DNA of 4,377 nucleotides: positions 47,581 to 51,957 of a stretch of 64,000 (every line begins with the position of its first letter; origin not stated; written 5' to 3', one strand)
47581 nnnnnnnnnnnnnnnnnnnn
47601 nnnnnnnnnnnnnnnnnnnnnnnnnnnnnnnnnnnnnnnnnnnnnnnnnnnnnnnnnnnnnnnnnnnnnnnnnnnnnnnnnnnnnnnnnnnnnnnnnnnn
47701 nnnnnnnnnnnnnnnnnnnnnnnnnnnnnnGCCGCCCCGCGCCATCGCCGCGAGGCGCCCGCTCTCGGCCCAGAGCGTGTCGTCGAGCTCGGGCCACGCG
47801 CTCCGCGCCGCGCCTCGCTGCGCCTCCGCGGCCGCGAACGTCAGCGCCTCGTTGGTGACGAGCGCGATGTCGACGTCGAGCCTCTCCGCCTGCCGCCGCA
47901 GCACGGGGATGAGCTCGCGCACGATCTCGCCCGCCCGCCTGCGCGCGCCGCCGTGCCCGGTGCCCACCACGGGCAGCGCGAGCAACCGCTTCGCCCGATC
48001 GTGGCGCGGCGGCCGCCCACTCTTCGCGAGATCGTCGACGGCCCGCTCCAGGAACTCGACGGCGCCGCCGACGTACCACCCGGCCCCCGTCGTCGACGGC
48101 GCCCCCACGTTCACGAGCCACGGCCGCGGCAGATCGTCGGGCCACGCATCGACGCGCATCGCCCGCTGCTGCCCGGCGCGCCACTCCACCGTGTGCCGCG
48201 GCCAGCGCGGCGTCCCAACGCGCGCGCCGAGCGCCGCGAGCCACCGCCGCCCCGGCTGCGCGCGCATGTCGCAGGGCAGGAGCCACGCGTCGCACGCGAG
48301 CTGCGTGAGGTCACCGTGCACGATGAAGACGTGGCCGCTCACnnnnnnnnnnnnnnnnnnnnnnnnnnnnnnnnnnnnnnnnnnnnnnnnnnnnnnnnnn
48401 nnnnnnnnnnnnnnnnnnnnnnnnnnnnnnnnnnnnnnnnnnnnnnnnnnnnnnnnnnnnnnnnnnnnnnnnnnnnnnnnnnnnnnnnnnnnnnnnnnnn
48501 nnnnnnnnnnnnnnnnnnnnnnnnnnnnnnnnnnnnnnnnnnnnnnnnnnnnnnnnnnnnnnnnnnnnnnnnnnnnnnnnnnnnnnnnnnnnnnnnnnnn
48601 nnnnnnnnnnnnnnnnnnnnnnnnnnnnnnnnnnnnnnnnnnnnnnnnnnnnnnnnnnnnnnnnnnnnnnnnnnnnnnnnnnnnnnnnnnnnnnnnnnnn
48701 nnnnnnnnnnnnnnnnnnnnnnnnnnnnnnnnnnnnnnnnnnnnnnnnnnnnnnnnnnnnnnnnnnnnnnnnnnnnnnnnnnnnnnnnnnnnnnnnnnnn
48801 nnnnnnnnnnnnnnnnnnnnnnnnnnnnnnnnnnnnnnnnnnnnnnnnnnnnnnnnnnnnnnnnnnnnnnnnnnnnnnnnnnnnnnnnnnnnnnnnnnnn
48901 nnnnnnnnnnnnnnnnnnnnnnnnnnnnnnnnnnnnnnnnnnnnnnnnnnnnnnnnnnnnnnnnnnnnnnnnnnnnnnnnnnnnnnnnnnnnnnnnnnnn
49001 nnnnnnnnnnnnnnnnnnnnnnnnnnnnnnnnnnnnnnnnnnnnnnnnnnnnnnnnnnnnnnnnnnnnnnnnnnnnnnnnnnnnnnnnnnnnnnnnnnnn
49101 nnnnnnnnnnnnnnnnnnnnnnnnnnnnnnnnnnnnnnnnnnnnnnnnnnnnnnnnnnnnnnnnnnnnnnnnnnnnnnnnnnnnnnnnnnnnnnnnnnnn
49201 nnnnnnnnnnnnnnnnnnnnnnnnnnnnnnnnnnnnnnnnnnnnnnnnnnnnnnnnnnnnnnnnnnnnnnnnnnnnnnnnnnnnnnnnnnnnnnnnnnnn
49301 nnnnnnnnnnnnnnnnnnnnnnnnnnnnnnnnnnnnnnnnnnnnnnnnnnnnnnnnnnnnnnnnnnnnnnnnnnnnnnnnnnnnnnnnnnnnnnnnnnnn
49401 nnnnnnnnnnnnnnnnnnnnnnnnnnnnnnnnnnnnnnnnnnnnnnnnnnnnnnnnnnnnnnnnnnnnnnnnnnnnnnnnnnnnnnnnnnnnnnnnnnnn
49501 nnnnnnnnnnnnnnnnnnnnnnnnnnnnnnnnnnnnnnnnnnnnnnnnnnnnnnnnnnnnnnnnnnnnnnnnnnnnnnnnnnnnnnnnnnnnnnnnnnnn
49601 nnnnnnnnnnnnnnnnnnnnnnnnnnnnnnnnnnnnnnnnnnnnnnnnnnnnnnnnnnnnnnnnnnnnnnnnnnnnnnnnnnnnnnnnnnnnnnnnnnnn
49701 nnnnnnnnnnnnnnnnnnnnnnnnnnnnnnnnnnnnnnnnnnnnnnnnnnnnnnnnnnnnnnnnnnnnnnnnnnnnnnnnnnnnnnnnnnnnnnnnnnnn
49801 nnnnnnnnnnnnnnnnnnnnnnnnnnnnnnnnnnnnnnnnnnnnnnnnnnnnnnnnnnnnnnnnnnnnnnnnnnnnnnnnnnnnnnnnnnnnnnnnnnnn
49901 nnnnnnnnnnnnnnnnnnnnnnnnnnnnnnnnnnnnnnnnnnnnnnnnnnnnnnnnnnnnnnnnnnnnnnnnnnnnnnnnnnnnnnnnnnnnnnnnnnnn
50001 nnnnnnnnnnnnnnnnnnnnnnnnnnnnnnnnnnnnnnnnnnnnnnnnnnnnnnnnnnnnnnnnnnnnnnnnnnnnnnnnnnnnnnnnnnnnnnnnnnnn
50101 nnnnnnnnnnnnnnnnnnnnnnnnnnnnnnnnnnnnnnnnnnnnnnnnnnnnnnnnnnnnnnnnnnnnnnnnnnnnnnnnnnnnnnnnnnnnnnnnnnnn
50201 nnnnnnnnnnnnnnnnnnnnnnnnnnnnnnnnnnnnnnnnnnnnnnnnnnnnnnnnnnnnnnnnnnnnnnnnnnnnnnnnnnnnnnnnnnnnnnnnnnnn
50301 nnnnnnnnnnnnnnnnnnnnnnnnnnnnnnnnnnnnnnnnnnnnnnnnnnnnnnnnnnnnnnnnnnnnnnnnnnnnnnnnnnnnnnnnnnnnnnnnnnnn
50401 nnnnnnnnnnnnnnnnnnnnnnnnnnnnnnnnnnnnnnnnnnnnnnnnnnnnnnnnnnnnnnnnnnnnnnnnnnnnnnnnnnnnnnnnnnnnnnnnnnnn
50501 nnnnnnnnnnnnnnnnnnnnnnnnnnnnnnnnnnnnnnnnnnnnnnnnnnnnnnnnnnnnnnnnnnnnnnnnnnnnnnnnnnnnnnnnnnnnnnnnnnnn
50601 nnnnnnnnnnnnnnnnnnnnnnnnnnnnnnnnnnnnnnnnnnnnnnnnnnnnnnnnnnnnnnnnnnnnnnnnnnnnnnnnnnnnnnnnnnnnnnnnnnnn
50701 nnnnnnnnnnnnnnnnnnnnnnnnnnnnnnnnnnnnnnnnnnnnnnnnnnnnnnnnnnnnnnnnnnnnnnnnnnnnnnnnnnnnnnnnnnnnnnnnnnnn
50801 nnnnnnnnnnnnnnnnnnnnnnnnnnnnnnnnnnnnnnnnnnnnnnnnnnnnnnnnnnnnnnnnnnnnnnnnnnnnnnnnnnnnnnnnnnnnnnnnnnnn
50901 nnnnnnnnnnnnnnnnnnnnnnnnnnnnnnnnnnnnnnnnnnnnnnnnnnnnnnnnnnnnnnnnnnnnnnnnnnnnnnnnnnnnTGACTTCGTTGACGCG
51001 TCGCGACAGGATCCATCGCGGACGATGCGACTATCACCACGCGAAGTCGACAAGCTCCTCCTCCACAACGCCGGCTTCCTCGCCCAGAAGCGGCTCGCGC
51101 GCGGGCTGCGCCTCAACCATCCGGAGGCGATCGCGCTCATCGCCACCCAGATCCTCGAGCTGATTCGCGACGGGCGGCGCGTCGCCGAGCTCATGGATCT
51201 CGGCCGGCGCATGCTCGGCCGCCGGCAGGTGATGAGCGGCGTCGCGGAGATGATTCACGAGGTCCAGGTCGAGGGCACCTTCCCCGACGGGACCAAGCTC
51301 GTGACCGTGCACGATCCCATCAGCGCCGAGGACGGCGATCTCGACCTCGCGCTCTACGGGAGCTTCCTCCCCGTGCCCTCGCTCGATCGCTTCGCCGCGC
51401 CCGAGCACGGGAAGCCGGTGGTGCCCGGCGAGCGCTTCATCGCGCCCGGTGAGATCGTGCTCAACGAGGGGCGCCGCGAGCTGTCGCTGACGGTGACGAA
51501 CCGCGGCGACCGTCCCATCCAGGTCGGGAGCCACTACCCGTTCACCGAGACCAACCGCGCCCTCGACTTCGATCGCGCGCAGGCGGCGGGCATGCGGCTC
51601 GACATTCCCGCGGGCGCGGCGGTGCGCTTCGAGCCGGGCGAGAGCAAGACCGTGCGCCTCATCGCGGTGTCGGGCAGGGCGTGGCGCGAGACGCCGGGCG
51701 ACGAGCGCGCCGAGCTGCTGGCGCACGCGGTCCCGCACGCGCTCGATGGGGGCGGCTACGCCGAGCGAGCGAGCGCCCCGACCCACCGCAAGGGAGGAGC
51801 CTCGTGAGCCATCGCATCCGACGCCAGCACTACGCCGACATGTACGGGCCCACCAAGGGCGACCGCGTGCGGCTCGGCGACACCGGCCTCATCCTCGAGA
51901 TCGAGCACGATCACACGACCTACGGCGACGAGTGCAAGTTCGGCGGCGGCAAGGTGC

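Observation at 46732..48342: Macro-like domain fused to a SIR2_2 (ThsA/DSR-type) NADase-like domain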

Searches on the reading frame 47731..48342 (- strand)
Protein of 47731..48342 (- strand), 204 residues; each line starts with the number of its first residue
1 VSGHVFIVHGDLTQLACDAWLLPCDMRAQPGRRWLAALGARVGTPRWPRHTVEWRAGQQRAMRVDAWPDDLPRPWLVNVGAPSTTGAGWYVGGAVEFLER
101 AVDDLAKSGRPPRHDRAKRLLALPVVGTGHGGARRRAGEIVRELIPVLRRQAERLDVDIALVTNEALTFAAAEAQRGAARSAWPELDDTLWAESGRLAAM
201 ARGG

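Call 8: search_protein_families(library=pfam, proteins=[window:47731-48342:-], max_evalue=10)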
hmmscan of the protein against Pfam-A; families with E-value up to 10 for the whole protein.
seq(204 aa): 0 families

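Call 23: search_solved_structures(query=A2, max_evalue=10, show_alignments=3)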
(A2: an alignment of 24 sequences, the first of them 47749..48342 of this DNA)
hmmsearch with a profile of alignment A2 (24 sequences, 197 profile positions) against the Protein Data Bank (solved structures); distinct sequences matched with E-value up to 10: 2.
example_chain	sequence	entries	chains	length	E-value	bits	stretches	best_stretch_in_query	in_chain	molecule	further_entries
7ny6_A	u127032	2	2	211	0.0028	20.9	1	5-101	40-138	Histone macroH2A1.1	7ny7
2dx6_A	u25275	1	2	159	1.7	11.8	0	115-150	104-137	Hypothetical protein TTHA0132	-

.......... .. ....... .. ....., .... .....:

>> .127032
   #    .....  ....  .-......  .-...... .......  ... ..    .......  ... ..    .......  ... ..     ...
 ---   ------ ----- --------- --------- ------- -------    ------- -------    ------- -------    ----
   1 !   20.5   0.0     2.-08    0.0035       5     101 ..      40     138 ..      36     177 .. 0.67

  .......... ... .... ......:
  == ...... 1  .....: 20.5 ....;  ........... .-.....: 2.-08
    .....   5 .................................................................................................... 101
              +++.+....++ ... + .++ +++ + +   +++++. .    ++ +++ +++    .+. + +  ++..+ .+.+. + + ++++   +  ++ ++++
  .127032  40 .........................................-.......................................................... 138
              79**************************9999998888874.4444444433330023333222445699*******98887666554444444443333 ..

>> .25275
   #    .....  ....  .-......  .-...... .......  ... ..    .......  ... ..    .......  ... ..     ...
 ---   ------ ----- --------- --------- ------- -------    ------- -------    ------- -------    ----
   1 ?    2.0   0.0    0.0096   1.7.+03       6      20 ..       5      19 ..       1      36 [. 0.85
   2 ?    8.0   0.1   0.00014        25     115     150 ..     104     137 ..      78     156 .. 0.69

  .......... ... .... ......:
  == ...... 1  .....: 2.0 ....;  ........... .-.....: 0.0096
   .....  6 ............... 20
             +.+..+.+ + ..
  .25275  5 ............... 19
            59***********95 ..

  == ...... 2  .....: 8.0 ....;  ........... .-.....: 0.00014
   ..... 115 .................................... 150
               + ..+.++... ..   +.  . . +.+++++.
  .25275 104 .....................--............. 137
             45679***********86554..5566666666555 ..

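Call 30: predict_structure(alignment_id=A2)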
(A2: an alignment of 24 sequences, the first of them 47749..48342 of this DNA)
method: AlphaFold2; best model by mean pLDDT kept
length: 198 residues; sequences in the alignment: 24
mean_pLDDT: 86.5   pTM: 0.83
mean pLDDT of the five models: 86.5, 85.8, 84.5, 83.1, 82.8
residues with pLDDT >= 90: 102; 70-90: 76; 50-70: 16; < 50: 4
segments of 3 or more residues with pLDDT < 50: 129-132
pLDDT, mean of each block of 10 residues (from residue 1): 89 93 90 81 85 91 92 91 74 96 95 95 78 69 93 97 89 77 78 75
secondary structure, 60 per line:
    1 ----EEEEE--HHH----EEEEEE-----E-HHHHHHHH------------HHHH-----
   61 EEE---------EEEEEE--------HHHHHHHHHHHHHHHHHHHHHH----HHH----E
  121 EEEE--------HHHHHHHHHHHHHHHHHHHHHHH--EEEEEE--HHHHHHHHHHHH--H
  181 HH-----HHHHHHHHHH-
elements in order: E5-9 E19-24 H32-39 H52-55 E61-63 E73-78 H87-108 E120-124 H133-155 E158-163 H166-177 H188-197

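Call 71: search_protein_representatives(alignment_id=A2)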
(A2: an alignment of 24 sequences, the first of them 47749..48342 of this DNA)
Query: 24 sequences, 197 profile positions. Proteins with E-value up to 0.001 (for the whole library): 1504; up to 1e-10: 1120; up to 1e-30: 359. The best 150 are listed.
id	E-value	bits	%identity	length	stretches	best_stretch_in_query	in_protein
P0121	5.8e-72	258.1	-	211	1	1-197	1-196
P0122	9.0e-71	254.2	-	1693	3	2-179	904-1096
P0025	1.8e-69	250.0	-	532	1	2-197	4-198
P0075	2.5e-69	249.5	-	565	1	2-197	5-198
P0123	4.1e-69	248.8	-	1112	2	2-197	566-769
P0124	1.6e-68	246.9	-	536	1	2-197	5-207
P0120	1.1e-65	237.6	-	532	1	1-197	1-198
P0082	1.7e-65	237.0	-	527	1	1-197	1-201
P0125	6.1e-65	235.2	-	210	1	1-188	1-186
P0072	1.8e-62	227.1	-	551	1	2-197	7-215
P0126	1.4e-61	224.2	-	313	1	1-197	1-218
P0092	1.4e-58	214.4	-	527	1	2-197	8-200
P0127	1.4e-57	211.2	-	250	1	5-197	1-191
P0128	2.0e-57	210.7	-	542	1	1-197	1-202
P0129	2.7e-57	210.3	-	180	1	1-177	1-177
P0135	3.2e-55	203.5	-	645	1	1-197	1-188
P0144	9.0e-54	198.8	-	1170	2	3-190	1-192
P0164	1.3e-49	185.2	-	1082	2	84-197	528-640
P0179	7.8e-48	179.4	-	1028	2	3-197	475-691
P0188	5.8e-46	173.3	-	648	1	2-197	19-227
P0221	3.1e-43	164.4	-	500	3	109-197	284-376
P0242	7.9e-42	159.8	-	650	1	2-196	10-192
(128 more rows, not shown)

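Call 72: search_protein_families(library=pfam, proteins=[P0122, P0123, P0144, P0164, P0179, P0135, P0188, P0242, P0221, P0121], max_evalue=0.001)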
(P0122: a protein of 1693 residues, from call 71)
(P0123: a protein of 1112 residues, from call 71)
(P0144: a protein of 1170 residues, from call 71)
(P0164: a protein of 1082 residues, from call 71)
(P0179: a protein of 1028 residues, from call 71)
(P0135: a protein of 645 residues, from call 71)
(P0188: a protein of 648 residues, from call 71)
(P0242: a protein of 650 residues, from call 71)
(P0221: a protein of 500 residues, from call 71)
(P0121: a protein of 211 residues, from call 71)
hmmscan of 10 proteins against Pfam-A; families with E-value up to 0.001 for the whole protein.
P0122 (1693 aa): 1 family
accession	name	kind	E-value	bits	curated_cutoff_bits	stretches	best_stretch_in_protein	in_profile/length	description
PF13289.12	SIR2_2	-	4.2e-35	121.3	24.5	2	543-660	4-124/141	SIR2-like domain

P0123 (1112 aa): 1 family
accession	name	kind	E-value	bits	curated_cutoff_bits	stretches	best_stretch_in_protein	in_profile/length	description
PF13289.12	SIR2_2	-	5e-42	143.8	24.5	2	291-400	2-114/141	SIR2-like domain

P0144 (1170 aa): 1 family
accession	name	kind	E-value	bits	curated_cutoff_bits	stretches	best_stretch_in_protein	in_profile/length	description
PF13289.12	SIR2_2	-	2.2e-27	96.3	24.5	1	296-397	2-108/141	SIR2-like domain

P0164 (1082 aa): 1 family
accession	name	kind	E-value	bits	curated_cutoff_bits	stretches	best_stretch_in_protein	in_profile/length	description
PF13289.12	SIR2_2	-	5.1e-27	95.1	24.5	1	735-839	2-111/141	SIR2-like domain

P0179 (1028 aa): 1 family
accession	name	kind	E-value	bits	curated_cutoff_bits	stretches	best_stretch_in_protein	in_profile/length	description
PF13289.12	SIR2_2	-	2.5e-36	125.3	24.5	2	189-297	2-115/141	SIR2-like domain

P0135 (645 aa): 1 family
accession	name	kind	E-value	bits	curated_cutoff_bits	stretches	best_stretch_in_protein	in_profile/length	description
PF13289.12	SIR2_2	-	4.1e-27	95.4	24.5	1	285-392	2-112/141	SIR2-like domain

P0188 (648 aa): 1 family
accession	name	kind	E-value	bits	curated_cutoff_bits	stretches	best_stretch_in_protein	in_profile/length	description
PF13289.12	SIR2_2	-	2.1e-26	93.1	24.5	1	431-535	2-111/141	SIR2-like domain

P0242 (650 aa): 1 family
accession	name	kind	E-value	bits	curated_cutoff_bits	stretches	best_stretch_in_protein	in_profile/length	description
PF13289.12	SIR2_2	-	1.6e-28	100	24.5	1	288-392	2-111/141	SIR2-like domain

P0221 (500 aa): 0 families

P0121 (211 aa): 0 families

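Call 89: fold_search(model_id=the predicted structure, library=viral)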
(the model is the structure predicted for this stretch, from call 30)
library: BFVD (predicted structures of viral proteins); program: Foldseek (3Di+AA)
matches with E <= 10: 760; with E <= 0.001: 25
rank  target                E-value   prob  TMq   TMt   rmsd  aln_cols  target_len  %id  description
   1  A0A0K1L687            1.8e-05  1.00  0.50  0.19   6.1       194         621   15  ORF_067R [Scale drop disease virus]
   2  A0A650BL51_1          6.6e-05  1.00  0.57  0.12   8.9       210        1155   10  Orf1a polyprotein [Botrylloides leachii nidovirus]
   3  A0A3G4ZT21            1.1e-04  1.00  0.52  0.59   6.0       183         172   10  Protein-ADP-ribose hydrolase [Edafosvirus sp.]
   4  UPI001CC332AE         1.2e-04  1.00  0.48  0.23   7.0       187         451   13  (no name look-up for this kind of identifier)
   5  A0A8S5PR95            1.3e-04  1.00  0.49  0.47   6.2       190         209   14  Non structural polyprotein [Myoviridae sp. ctLjW1]
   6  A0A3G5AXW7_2          1.7e-04  1.00  0.56  0.11   4.6       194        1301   13  Polyprotein P1234 [Alphavirus salmon subtype 1]
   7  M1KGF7                1.7e-04  1.00  0.57  0.11   5.4       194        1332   14  Non-structural polyprotein (Fragment) [Venezuelan equine encephalitis virus]
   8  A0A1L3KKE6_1          1.8e-04  1.00  0.49  0.10   6.1       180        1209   13  (no name in the UniProt tables at hand)
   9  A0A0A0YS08            2.1e-04  1.00  0.56  0.59   4.5       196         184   16  Macro domain-containing protein [Erwinia phage phiEa2809]
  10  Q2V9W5                2.1e-04  1.00  0.53  0.23   5.3       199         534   12  Non-structural polyprotein (Fragment) [Eastern equine encephalitis virus]
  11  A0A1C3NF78            2.1e-04  1.00  0.47  0.50   5.5       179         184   12  (no name in the UniProt tables at hand)
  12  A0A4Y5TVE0            2.4e-04  1.00  0.45  0.55   5.6       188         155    9  Macro domain-containing protein [Vibrio phage VAP7]
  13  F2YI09                3.0e-04  1.00  0.54  0.24   5.5       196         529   11  Non-structural polyprotein (Fragment) [Chikungunya virus]
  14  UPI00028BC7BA         3.2e-04  1.00  0.50  0.17   6.1       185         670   14  (no name look-up for this kind of identifier)
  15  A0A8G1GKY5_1          3.4e-04  1.00  0.58  0.14   4.5       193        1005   14  Non-structural polyprotein (Fragment) [Alphavirus salmon subtype 1]
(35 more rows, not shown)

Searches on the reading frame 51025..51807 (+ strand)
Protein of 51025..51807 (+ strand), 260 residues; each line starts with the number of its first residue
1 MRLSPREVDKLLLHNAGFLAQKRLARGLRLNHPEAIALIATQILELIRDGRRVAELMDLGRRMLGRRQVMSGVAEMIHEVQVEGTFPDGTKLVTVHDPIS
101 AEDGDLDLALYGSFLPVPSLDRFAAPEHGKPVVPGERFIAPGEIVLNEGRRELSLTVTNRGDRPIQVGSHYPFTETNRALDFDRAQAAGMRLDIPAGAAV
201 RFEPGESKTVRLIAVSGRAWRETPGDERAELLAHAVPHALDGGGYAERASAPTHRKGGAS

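Call 5: search_protein_families(library=pfam, proteins=[window:51025-51807:+], max_evalue=0.01)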
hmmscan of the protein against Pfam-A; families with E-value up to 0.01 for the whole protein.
window:51025-51807:+ (260 aa): 2 families
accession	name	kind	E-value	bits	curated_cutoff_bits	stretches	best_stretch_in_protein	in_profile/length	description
PF00547.23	Urease_gamma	-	1.1e-46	157.6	23.9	1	1-99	1-99/99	Urease, gamma subunit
PF00699.25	Urease_beta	-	1.2e-37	128.2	25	1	134-218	1-85/98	Urease beta subunit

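Call 6: search_protein_families(library=padloc, proteins=[window:51025-51807:+], max_evalue=0.01)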
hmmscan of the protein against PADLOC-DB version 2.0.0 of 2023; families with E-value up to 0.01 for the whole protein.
window:51025-51807:+ (260 aa): 0 families
